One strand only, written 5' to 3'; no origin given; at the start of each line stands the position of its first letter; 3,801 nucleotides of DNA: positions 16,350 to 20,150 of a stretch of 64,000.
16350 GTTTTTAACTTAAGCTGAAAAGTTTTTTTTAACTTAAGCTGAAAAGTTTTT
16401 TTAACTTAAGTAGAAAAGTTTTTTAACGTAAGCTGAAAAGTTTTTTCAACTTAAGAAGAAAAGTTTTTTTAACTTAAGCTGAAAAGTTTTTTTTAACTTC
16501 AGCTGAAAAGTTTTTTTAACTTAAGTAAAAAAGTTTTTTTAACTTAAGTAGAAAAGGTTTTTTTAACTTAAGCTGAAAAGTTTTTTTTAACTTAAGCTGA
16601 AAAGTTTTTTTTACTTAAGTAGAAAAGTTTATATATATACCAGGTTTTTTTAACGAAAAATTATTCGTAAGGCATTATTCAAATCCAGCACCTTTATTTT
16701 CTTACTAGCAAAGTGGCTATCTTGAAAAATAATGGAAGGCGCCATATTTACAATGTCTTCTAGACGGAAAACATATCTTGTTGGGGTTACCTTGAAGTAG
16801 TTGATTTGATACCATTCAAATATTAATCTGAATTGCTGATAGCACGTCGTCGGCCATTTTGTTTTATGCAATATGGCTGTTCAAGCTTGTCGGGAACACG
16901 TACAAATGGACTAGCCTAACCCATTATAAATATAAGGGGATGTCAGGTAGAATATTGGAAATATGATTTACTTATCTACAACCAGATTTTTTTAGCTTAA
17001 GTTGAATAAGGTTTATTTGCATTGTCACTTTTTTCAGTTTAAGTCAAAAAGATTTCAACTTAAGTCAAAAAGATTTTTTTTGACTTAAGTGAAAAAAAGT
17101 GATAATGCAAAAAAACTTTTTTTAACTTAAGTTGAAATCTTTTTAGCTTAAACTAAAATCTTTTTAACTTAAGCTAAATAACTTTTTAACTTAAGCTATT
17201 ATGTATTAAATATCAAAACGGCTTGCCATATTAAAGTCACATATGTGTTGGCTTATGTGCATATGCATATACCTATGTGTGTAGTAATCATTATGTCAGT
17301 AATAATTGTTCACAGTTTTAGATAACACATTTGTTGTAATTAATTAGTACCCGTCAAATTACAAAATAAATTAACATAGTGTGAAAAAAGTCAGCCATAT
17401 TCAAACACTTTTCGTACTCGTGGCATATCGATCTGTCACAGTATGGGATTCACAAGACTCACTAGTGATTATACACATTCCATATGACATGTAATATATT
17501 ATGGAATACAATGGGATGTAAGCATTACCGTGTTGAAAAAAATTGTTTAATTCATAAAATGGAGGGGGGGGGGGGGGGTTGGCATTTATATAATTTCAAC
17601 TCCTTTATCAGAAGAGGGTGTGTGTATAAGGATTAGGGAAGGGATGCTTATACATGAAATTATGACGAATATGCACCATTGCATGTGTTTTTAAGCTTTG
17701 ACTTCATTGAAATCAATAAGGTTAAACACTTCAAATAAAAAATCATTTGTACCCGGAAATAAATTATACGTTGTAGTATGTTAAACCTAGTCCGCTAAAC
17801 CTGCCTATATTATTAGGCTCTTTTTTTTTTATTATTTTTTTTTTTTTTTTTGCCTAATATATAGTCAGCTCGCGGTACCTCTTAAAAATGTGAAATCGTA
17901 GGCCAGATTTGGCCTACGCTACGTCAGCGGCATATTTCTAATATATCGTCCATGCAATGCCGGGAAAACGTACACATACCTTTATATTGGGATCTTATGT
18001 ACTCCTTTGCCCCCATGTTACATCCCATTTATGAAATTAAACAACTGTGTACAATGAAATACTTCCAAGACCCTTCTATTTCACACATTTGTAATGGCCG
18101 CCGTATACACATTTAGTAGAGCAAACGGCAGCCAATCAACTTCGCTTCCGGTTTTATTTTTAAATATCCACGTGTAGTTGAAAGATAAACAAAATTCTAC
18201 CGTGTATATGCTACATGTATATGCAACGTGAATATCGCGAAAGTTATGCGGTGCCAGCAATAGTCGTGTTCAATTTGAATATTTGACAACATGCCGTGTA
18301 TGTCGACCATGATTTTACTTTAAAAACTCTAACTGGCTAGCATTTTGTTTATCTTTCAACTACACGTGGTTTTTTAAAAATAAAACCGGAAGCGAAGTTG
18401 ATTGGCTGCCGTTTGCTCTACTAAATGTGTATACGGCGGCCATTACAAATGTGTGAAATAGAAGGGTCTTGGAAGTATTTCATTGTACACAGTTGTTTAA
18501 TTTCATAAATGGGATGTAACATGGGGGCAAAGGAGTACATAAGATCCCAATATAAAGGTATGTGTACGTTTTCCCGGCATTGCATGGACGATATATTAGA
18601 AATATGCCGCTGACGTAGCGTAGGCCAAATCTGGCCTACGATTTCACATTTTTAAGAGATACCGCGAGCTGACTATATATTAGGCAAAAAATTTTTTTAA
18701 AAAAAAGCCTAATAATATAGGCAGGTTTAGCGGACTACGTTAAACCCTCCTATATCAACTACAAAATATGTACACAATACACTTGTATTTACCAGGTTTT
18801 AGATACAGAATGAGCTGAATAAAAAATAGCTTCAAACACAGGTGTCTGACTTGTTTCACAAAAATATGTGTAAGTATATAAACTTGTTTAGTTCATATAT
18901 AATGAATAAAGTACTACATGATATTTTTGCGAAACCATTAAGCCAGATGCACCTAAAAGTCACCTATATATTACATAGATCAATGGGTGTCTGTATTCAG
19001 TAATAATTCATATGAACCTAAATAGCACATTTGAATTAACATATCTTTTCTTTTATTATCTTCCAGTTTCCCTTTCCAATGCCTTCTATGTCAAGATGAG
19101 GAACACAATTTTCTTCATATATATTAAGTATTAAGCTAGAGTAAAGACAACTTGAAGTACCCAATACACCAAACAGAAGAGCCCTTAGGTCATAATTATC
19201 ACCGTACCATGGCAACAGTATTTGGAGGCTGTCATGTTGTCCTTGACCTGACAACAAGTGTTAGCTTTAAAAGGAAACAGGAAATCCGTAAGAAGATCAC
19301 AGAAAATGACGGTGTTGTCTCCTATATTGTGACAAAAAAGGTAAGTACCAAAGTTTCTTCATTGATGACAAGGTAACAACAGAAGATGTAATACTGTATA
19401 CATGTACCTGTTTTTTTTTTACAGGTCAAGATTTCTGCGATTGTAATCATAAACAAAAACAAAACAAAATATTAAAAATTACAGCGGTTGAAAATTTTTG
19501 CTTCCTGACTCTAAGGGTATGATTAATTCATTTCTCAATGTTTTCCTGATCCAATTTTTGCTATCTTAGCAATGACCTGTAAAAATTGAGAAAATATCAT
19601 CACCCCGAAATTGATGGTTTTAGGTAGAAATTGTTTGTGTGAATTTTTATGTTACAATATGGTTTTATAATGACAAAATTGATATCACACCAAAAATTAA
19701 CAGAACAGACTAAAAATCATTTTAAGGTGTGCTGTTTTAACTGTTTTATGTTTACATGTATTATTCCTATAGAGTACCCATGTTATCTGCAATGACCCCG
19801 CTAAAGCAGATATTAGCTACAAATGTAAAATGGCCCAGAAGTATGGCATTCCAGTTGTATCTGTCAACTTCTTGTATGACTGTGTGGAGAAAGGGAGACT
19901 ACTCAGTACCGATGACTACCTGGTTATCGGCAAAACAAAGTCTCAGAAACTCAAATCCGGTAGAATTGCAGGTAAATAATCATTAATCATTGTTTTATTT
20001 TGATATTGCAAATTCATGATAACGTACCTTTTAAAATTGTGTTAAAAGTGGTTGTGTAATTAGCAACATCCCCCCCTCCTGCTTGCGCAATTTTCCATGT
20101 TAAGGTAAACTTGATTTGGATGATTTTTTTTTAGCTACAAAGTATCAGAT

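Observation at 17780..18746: Near-perfect 950-bp palindrome with 8-bp direct repeats: a young hAT-like foldback element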

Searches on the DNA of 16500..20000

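Call 9: search_rna_families(source=window, start=16500, end=20000, threshold=evalue, max_evalue=1)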
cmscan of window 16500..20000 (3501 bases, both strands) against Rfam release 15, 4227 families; matches with E-value up to 1: 4.
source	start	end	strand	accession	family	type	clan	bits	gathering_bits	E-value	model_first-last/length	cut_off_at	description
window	17049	17141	-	RF04027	mir-1422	Gene; miRNA;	-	30.7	60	0.0099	1-84/84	no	mir-1422 microRNA precursor family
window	17049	17141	+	RF04027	mir-1422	Gene; miRNA;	-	28.2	60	0.041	1-84/84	no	mir-1422 microRNA precursor family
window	17054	17135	-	RF03814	mir-2797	Gene; miRNA;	-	25.2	74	0.16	1-77/77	no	mir-2797 microRNA precursor family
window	17035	17122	+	RF04180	BTnc231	Gene; sRNA;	-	22.5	80.4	0.15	1-154/154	no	Bacteroides sRNA BTnc231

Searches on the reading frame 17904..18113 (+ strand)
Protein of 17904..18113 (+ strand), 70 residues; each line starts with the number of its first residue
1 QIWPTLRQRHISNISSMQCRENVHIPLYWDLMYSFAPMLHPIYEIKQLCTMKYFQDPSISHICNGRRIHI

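Call 49: find_homologous_proteins(query=window:17904-18113:+, max_evalue=10)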
Query seq(70 aa): no candidate shares three 5-residue words with the query. No homologue found.

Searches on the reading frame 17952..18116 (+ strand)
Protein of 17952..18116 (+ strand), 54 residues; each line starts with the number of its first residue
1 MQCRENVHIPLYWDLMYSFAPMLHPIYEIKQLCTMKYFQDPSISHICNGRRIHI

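Call 14: find_encoding_contigs(protein=window:17952-18113:+, flank=3000, max_places=10)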
Protein seq(54 aa) (54 aa): no gene with exactly this product is on record in the collection.

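Call 23: search_protein_families(library=pfam, proteins=[window:17952-18116:+], max_evalue=0.1)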
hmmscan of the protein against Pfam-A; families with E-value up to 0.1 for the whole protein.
window:17952-18116:+ (54 aa): 0 families

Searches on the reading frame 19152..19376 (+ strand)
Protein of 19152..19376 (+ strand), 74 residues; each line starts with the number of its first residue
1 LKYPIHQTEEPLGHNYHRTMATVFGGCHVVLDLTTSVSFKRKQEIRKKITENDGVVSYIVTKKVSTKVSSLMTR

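Call 23: search_protein_families(library=pfam, proteins=[window:19152-19376:+], max_evalue=0.1)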
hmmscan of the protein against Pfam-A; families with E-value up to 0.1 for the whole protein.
window:19152-19376:+ (74 aa): 1 family
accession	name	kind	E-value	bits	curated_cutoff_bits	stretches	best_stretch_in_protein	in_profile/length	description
PF00533.33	BRCT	-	0.0068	17.1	21.3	1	22-71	4-46/78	BRCA1 C Terminus (BRCT) domain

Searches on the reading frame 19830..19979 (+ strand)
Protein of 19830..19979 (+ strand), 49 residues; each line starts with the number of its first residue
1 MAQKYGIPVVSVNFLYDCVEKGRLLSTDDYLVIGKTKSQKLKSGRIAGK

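Call 23: search_protein_families(library=pfam, proteins=[window:19830-19979:+], max_evalue=0.1)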
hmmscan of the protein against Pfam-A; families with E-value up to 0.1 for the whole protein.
window:19830-19979:+ (49 aa): 2 families
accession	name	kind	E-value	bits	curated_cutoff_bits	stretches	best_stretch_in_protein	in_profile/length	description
PF16589.12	BRCT_2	-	5.5e-05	23.8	27.3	1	3-30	58-85/86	BRCT domain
PF00533.33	BRCT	-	0.018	15.7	21.3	0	2-19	61-78/78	BRCA1 C Terminus (BRCT) domain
